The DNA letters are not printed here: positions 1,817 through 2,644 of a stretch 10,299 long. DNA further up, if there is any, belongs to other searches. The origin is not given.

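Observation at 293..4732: Translationally coupled cassette: SPASM-like rSAM, two di-domain Cys-motif proteins, B12-rSAM, SDR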

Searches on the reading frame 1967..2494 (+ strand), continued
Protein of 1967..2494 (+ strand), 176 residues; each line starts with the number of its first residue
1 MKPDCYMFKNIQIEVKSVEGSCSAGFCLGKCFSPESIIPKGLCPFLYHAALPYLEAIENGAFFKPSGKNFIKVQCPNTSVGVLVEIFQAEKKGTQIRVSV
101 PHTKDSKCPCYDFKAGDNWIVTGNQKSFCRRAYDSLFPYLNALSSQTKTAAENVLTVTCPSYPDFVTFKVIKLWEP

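Call 23: find_encoding_contigs(protein=P0006, flank=10000, max_places=2)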
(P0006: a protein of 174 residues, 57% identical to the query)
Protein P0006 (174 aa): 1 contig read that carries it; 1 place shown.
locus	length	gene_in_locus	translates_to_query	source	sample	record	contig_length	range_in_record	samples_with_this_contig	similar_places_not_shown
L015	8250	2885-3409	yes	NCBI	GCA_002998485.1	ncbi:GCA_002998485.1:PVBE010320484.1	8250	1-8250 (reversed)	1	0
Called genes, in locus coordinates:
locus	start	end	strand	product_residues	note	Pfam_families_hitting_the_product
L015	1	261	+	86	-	?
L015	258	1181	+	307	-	PF13489:Methyltransf_23, PF07021:MetW (weak), PF13847:Methyltransf_31, PF08241:Methyltransf_11, PF08242:Methyltransf_12, PF13649:Methyltransf_25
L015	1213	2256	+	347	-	PF13353:Fer4_12 (weak), PF04055:Radical_SAM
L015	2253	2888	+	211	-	-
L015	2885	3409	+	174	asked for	-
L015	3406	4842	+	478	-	PF02310:B12-binding, PF04055:Radical_SAM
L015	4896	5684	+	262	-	PF00106:adh_short, PF08659:KR (weak), PF13561:adh_short_C2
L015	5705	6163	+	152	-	-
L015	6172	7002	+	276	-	PF01048:PNP_UDP_1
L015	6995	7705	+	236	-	PF00156:Pribosyltran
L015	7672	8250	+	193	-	?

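Call 24: predict_structure(alignment_id=A1)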
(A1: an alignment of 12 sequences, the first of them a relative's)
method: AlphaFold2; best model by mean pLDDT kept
length: 176 residues; sequences in the alignment: 12
mean_pLDDT: 76.2   pTM: 0.77
mean pLDDT of the five models: 76.2, 75.1, 74.7, 69.7, 65.8
residues with pLDDT >= 90: 8; 70-90: 114; 50-70: 50; < 50: 4
segments of 3 or more residues with pLDDT < 50: 1-3
pLDDT, mean of each block of 10 residues (from residue 1): 65 88 77 88 87 85 79 69 80 77 58 81 70 87 67 63 78 72
secondary structure, 60 per line:
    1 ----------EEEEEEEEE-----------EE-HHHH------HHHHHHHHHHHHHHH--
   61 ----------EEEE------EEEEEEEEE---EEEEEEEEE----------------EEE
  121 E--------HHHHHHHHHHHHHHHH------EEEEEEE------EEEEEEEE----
elements in order: E11-19 H34-37 H44-58 E71-74 E81-89 E93-101 E118-121 H130-145 E152-158 E165-172

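Call 27: fold_search(model_id=the predicted structure, library=pdb)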
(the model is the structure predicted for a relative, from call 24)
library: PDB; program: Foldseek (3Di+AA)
matches with E <= 10: 233; with E <= 0.001: 0
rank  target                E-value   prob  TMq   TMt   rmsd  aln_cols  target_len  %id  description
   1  1t11_A                3.6e-01  0.06  0.13  0.08  19.8       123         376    9  Trigger Factor (released 2004-09-21)
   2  6i1x_A                6.8e-01  0.06  0.16  0.07  16.8       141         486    6  Aeromonas hydrophila ExeD (released 2019-04-10)
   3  6aq3_D                6.8e-01  0.05  0.18  0.18  17.6       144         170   12  Crystal structure of a trafficking protein particle complex subunit 3 from Naegleria fowleri covalently bound to palmi (released 2017-08-30)
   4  6aq3_E                6.8e-01  0.05  0.18  0.19  18.4       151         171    9  Crystal structure of a trafficking protein particle complex subunit 3 from Naegleria fowleri covalently bound to palmi (released 2017-08-30)
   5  6aq3_F                7.2e-01  0.05  0.18  0.19  18.3       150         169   11  Crystal structure of a trafficking protein particle complex subunit 3 from Naegleria fowleri covalently bound to palmi (released 2017-08-30)
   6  1xbn                  8.1e-01  0.06  0.15  0.14  14.8       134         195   12  Crystal structure of a bacterial nitric oxide sensor: an ortholog of mammalian soluble guanylate cyclase heme domain (released 2004-09-07)
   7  7e2c_F                8.6e-01  0.04  0.19  0.19  18.6       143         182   14  Monomer of TRAPPII (open) (released 2022-02-09)
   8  7pd7_C                9.2e-01  0.07  0.22  0.17  15.3       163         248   12  Crocagin methyl transferase CgnL (released 2022-08-17)
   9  6hcg_A                1.0e+00  0.01  0.09  0.05  20.0       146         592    9  Klebsiella pneumoniae type II secretion system outer membrane complex. PulD, PulS and PulC HR domain. (released 2019-11-27)
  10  6dfw_B                1.1e+00  0.01  0.10  0.10  20.6       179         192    9  TCR 8F10 in complex with IAg7-p8G9E (released 2019-04-17)
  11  6vu7_C                1.2e+00  0.04  0.16  0.19  16.5       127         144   11  Crystal structure of YbjN, a putative transcription regulator from E. coli (released 2020-03-11)
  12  7pd7_A                1.2e+00  0.06  0.22  0.17  14.6       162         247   11  Crocagin methyl transferase CgnL (released 2022-08-17)
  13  7u05_F                1.4e+00  0.03  0.16  0.16  18.7       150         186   12  Structure of the yeast TRAPPII-Rab11/Ypt32 complex in the closed/closed state (composite structure) (released 2022-04-27)
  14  9m6x_P                1.4e+00  0.01  0.12  0.15  17.2       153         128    8  Cryo-EM structure of bacteriophage NF5 neck (released 2025-12-17)
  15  9r2v_B                1.5e+00  0.10  0.24  0.27  12.0       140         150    8  De novo designed M16 protein fold (released 2025-05-14)
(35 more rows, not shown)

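Call 28: search_protein_representatives(alignment_id=A1)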
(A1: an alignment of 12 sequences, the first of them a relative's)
Query: 12 sequences, 172 profile positions. Proteins with E-value up to 0.001 (for the whole library): 303; up to 1e-10: 107; up to 1e-30: 6. The best 150 are listed.
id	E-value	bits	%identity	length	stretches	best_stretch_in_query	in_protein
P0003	3.6e-86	303.5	-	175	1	1-171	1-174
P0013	4.1e-52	192.6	-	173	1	4-170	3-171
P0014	2.8e-36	141.1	-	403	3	3-170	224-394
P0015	1.0e-35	139.3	-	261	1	56-170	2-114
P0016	1.1e-35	139.2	-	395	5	59-141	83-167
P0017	7.0e-34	133.3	-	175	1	4-170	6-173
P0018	1.4e-30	122.5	-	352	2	9-166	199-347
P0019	6.2e-29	117.2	-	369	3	7-164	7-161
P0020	1.2e-28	116.2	-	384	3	12-171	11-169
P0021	5.7e-27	110.8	-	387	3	16-163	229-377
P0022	1.1e-25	106.5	-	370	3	4-138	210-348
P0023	1.3e-24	103.1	-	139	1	37-170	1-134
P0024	2.3e-24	102.3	-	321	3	30-113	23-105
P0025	4.8e-24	101.2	-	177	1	5-170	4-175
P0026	5.0e-23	97.9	-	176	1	3-146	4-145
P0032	6.2e-20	87.9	-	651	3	31-93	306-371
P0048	7.7e-17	77.8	-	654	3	7-92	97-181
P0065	4.0e-15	72.2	-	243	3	2-71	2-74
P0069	1.3e-14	70.6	-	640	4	32-89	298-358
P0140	2.2e-09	53.5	-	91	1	96-170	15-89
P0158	2.2e-08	50.3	-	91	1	4-89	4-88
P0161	2.7e-08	50.0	-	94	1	10-92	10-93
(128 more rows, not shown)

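Call 29: search_protein_families(library=pfam, proteins=[P0032, P0048, P0069, P0014, P0016, P0015, P0018, P0019, P0024, P0065], max_evalue=0.001)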
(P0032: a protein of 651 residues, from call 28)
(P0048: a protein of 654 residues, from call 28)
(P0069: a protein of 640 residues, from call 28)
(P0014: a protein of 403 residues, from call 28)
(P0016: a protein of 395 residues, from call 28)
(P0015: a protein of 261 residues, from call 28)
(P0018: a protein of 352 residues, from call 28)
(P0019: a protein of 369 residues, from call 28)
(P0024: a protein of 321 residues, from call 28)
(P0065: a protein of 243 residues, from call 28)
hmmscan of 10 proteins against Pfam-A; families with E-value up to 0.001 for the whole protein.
P0032 (651 aa): 4 families
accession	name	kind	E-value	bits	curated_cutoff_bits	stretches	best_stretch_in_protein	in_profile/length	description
PF00106.31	adh_short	-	7.9e-47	159.7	26.6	1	19-209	2-191/195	short chain dehydrogenase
PF13561.12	adh_short_C2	-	2.9e-26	93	27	1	24-212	1-188/236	Enoyl-(Acyl carrier protein) reductase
PF08659.16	KR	-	1.9e-08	34.9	22.6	1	21-186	4-168/180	KR domain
PF01370.27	Epimerase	-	3.6e-05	23.7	20.9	1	20-140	1-105/240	NAD dependent epimerase/dehydratase family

P0048 (654 aa): 8 families
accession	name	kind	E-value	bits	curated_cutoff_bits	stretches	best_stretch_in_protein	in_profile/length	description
PF04015.17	DUF362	-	3.4e-46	158.3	24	1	326-517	1-199/200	Domain of unknown function (DUF362)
PF00037.32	Fer4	-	2.4e-09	37.1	21.1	1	634-652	6-24/24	4Fe-4S binding domain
PF12837.12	Fer4_6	-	1.8e-07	31.2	25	0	633-651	6-24/24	4Fe-4S binding domain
PF13187.11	Fer4_9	-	5.7e-06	26.7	27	1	606-650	2-51/52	4Fe-4S dicluster domain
PF13237.11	Fer4_10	-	1.3e-05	25.5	25.5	1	600-647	3-53/53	4Fe-4S dicluster domain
PF13484.11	Fer4_16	-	1.6e-05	26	30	0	636-653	2-19/66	4Fe-4S double cluster binding domain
PF12838.12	Fer4_7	-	1.9e-05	25.5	27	1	606-650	2-52/52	4Fe-4S dicluster domain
PF14697.11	Fer4_21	-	0.00024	21.6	35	1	601-649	3-55/59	4Fe-4S dicluster domain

P0069 (640 aa): 5 families
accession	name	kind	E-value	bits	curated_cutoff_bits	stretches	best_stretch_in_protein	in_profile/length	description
PF00106.31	adh_short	-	1.7e-42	145.6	26.6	1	10-196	1-188/195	short chain dehydrogenase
PF13561.12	adh_short_C2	-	3.5e-29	102.5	27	1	16-225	1-217/236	Enoyl-(Acyl carrier protein) reductase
PF08659.16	KR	-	1.5e-15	58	22.6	1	13-184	4-177/180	KR domain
PF03435.24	Sacchrp_dh_NADP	-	4e-05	24.4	25.1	1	13-91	2-78/129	Saccharopine dehydrogenase NADP binding domain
PF01370.27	Epimerase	-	0.00013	21.9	20.9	1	12-110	1-89/240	NAD dependent epimerase/dehydratase family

P0014 (403 aa): 0 families

P0016 (395 aa): 0 families

P0015 (261 aa): 3 families
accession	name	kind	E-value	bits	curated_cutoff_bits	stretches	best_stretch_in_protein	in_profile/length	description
PF00106.31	adh_short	-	6e-22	78.5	26.6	1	145-261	1-117/195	short chain dehydrogenase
PF13561.12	adh_short_C2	-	1.1e-16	61.6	27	1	151-261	1-113/236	Enoyl-(Acyl carrier protein) reductase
PF02719.21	Polysacc_synt_2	-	0.00084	19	20.2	0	147-221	1-79/293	Polysaccharide biosynthesis protein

P0018 (352 aa): 0 families

P0019 (369 aa): 0 families

P0024 (321 aa): 0 families

P0065 (243 aa): 0 families

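Call 30: search_protein_families(library=ncbifam, proteins=[P0032, P0048, P0069, P0014, P0016, P0015, P0018, P0019, P0024, P0065], max_evalue=0.001)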
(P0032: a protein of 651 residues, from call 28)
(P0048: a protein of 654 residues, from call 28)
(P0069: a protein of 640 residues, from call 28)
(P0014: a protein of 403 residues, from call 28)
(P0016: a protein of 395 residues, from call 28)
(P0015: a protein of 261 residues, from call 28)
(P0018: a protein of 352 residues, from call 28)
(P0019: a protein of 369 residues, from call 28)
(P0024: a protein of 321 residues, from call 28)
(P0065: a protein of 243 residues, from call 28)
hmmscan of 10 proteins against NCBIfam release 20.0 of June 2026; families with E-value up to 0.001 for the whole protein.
P0032 (651 aa): 213 families (the best 25 are shown)
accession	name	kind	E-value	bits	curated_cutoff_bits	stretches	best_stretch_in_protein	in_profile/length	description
NF040690.1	mycolate_SDR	equivalog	1.1e-42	146.2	380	1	18-206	9-195/265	mycolate reductase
NF006565.0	PRK09072.1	equivalog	2.8e-39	135.3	238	1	15-271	3-251/265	SDR family oxidoreductase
NF005806.0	PRK07666.1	equivalog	4.7e-37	127.5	286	1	13-217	3-206/239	3-ketoacyl-ACP reductase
NF009466.0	PRK12826.1-2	subfamily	2.4e-35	122.2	222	1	18-207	4-194/248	3-oxoacyl-ACP reductase FabG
NF005878.0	PRK07825.1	subfamily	3.4e-35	121.7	287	1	12-207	4-194/278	short chain dehydrogenase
NF009464.0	PRK12824.1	subfamily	5.1e-35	121.3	269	1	18-206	3-191/245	3-oxoacyl-ACP reductase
NF009547.0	PRK12936.1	subfamily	6.2e-35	120.9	436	1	14-203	3-188/245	3-ketoacyl-(acyl-carrier-protein) reductase NodG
NF005495.0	PRK07109.1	subfamily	7.3e-35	120.8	264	1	14-273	5-263/334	SDR family oxidoreductase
NF005559.1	PRK07231.1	subfamily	9.6e-35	120.3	215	1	15-208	2-194/249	glucose 1-dehydrogenase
NF004825.0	PRK06181.1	equivalog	2.5e-34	118.8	215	1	14-264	3-255/268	SDR family oxidoreductase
NF005672.0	PRK07454.1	equivalog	3.2e-34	118.2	234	1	18-215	7-203/241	SDR family oxidoreductase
NF004823.0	PRK06179.1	subfamily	4.6e-34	118.1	310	1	18-205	6-184/271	oxidoreductase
TIGR01830.1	3oxo_ACP_reduc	equivalog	7.5e-34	117.5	297.75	1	20-214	1-193/239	3-oxoacyl-[acyl-carrier-protein] reductase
TIGR01963.1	PHB_DH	subfamily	5.1e-33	114.4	307.05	1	18-205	2-188/255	3-hydroxybutyrate dehydrogenase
NF004521.0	PRK05866.1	equivalog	9.4e-33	113.6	368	1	9-204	32-229/294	SDR family oxidoreductase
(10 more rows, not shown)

P0048 (654 aa): 36 families (the best 25 are shown)
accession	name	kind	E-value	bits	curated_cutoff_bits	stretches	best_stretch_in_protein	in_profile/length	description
TIGR04076.1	TIGR04076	subfamily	7.1e-34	116.2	33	3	206-285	3-88/91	TIGR04076 family protein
NF052623.1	Npun_F2552_fam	equivalog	2.3e-29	102.8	500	1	302-546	15-268/314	Npun_F2552 family protein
NF004541.0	PRK05888.2-2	equivalog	1.4e-07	31.5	217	1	598-653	55-113/168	NADH-quinone oxidoreductase subunit NuoI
NF038196.1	ferrodoxin_EFR1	subfamily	3.1e-07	30.7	75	1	600-651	180-229/242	EFR1 family ferrodoxin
NF043039.1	HgcAB_like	equivalog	1.5e-06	28.1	285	1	601-652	297-350/350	HgcAB-like fusion protein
NF042909.1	FMH_DH_FwdF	exception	1.8e-06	27.3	375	1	591-651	212-274/336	tungsten-dependent formylmethanofuran dehydrogenase subunit FwdF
NF040864.1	HgcB_ferredoxin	equivalog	3.7e-06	26.7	99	1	602-652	12-62/93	mercury methylation ferredoxin HgcB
TIGR02700.1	flavo_MJ0208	hypoth_equivalog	4.3e-06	26.2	251.35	1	600-653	144-196/234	dihydromethanopterin reductase (acceptor)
TIGR03294.1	FrhG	equivalog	5.8e-06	26.2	245.5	1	598-649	168-218/228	coenzyme F420 hydrogenase subunit gamma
TIGR02179.1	PorD_KorD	subfamily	1.1e-05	25.5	60.05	1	598-652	19-73/78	2-oxoacid:acceptor oxidoreductase, delta subunit, pyruvate/2-ketoisovalerate family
NF006221.0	PRK08348.1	subfamily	1.2e-05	25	124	1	595-654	35-95/136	NADH-plastoquinone oxidoreductase subunit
NF040684.1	PorD_Arch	equivalog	2.1e-05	24.5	120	1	599-652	27-80/85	pyruvate synthase subunit PorD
TIGR03224.1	benzo_boxA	equivalog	2.4e-05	23.4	459.2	1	602-651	8-56/411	benzoyl-CoA 2,3-epoxidase subunit BoxA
NF007658.0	PRK10330.1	equivalog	3.1e-05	23.5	260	1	592-651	44-104/181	electron transport protein HydN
NF045790.1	OxalOxreddelta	equivalog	4.1e-05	22.9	230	1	599-653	255-308/316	oxalate oxidoreductase subunit delta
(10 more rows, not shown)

P0069 (640 aa): 219 families (the best 25 are shown)
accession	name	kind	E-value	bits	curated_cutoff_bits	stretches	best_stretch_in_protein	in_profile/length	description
NF040690.1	mycolate_SDR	equivalog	1.9e-50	171.7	380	1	9-254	8-253/265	mycolate reductase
NF005806.0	PRK07666.1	equivalog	2.8e-40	138.1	286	1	6-230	4-226/239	3-ketoacyl-ACP reductase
NF005878.0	PRK07825.1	subfamily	6.4e-40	137.2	287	1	4-256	4-247/278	short chain dehydrogenase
NF006565.0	PRK09072.1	equivalog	1.3e-38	133.1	238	1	6-250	2-242/265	SDR family oxidoreductase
NF005672.0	PRK07454.1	equivalog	3.4e-36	124.7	234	1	9-226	6-222/241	SDR family oxidoreductase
NF047420.2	EF_P_mod_YmfI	equivalog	2.4e-35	122.4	238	1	12-238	2-229/236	elongation factor P 5-aminopentanone reductase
NF009466.0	PRK12826.1-2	subfamily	3.4e-35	121.7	222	1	10-235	4-235/248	3-oxoacyl-ACP reductase FabG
NF005559.1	PRK07231.1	subfamily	1.2e-34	120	215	1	7-222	2-226/249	glucose 1-dehydrogenase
TIGR01963.1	PHB_DH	subfamily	1.7e-33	116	307.05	1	10-194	2-187/255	3-hydroxybutyrate dehydrogenase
NF004825.0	PRK06181.1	equivalog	4.3e-33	114.7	215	1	7-251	4-253/268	SDR family oxidoreductase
NF005881.0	PRK07832.1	equivalog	1.2e-32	113.2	296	1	5-242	5-253/287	SDR family oxidoreductase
NF009547.0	PRK12936.1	subfamily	5.5e-32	111.3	436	1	6-231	3-229/245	3-ketoacyl-(acyl-carrier-protein) reductase NodG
NF004196.0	PRK05650.1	equivalog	5.8e-32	110.8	297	1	10-255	3-254/272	SDR family oxidoreductase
NF004843.0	PRK06194.1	equivalog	1.6e-31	109.8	308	1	7-229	4-231/295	hypothetical protein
NF004521.0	PRK05866.1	equivalog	1.6e-31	109.5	368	1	3-186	34-221/294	SDR family oxidoreductase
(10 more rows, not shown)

P0014 (403 aa): 1 family
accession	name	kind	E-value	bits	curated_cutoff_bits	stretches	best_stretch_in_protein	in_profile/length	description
TIGR04076.1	TIGR04076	subfamily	2e-35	121.2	33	4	121-210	6-88/91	TIGR04076 family protein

P0016 (395 aa): 1 family
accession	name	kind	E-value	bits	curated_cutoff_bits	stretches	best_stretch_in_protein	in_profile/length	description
TIGR04076.1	TIGR04076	subfamily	1.2e-35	121.9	33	4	322-390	6-80/91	TIGR04076 family protein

P0015 (261 aa): 200 families (the best 25 are shown)
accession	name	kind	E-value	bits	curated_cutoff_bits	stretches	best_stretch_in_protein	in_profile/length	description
NF004825.0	PRK06181.1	equivalog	8.5e-25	87.5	215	1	142-260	4-123/268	SDR family oxidoreductase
NF005806.0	PRK07666.1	equivalog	2.1e-22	79.6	286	1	140-261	3-124/239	3-ketoacyl-ACP reductase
NF005672.0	PRK07454.1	equivalog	9e-21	74.2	234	1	145-259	7-121/241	SDR family oxidoreductase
NF004792.0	PRK06139.1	equivalog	1.8e-20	73.2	308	1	138-253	2-117/327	SDR family oxidoreductase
NF004514.1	PRK05855.1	equivalog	4.1e-20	71.9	455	1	136-261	305-430/578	SDR family oxidoreductase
NF052558.1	MBtsdlDhBudC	equivalog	1.5e-19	70.5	270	1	144-261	3-118/250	meso-2,3-butanediol dehydrogenase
TIGR01963.1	PHB_DH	subfamily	3.9e-19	68.9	307.05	1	145-261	2-118/255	3-hydroxybutyrate dehydrogenase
NF004779.0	PRK06125.1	subfamily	1.4e-18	67.4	261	1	138-230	1-90/259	short-chain dehydrogenase/reductase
NF009093.0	PRK12429.1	subfamily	1.7e-18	66.8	258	1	142-261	3-122/259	3-hydroxybutyrate dehydrogenase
NF006123.0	PRK08267.1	equivalog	2.2e-18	66.4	261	1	145-259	3-116/261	SDR family oxidoreductase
NF005878.0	PRK07825.1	subfamily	3.8e-18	65.8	287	1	137-256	2-117/278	short chain dehydrogenase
NF004202.0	PRK05653.2-2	equivalog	4.1e-18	65.9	333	1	138-259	1-122/259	3-oxoacyl-ACP reductase FabG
NF005559.1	PRK07231.1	subfamily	4.6e-18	65.6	215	1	142-260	2-120/249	glucose 1-dehydrogenase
NF006080.0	PRK08226.1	equivalog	7.2e-18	65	356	1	141-259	3-120/263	SDR family oxidoreductase UcpA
NF004791.0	PRK06138.1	equivalog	7.4e-18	64.8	312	1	141-255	2-115/252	SDR family oxidoreductase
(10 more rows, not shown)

P0018 (352 aa): 1 family
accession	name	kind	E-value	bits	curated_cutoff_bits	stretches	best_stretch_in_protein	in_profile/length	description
TIGR04076.1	TIGR04076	subfamily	1.8e-34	118.2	33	3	199-280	2-90/91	TIGR04076 family protein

P0019 (369 aa): 1 family
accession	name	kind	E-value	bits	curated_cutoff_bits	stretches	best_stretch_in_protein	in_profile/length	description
TIGR04076.1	TIGR04076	subfamily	1.1e-42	144.5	33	4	288-369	2-88/91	TIGR04076 family protein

P0024 (321 aa): 1 family
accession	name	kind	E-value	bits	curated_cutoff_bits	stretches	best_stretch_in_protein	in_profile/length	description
TIGR04076.1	TIGR04076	subfamily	2.4e-28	98.5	33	3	238-319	2-89/91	TIGR04076 family protein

P0065 (243 aa): 1 family
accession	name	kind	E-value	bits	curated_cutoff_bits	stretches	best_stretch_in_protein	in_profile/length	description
TIGR04076.1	TIGR04076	subfamily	4.4e-15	56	33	2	119-198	3-86/91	TIGR04076 family protein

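Call 36: find_encoding_contigs(protein=P0069, flank=10000, max_places=3)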
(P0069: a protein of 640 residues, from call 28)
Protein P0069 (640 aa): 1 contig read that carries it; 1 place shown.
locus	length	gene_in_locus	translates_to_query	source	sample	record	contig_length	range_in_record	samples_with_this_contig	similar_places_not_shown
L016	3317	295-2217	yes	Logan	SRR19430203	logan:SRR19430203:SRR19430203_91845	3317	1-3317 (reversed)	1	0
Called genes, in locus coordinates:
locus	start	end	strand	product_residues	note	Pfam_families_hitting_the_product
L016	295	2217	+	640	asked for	PF00106:adh_short, PF08659:KR, PF13561:adh_short_C2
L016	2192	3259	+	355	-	PF04055:Radical_SAM, PF13353:Fer4_12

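Call 37: find_encoding_contigs(protein=P0032, flank=10000, max_places=3)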
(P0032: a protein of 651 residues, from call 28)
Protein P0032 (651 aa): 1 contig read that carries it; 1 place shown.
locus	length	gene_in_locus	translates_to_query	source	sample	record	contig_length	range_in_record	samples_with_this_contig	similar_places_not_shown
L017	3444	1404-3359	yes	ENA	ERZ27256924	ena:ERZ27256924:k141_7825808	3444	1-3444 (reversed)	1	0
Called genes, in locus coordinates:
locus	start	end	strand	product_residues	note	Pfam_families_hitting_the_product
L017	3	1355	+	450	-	?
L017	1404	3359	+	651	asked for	PF00106:adh_short, PF08659:KR, PF13561:adh_short_C2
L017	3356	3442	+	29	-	?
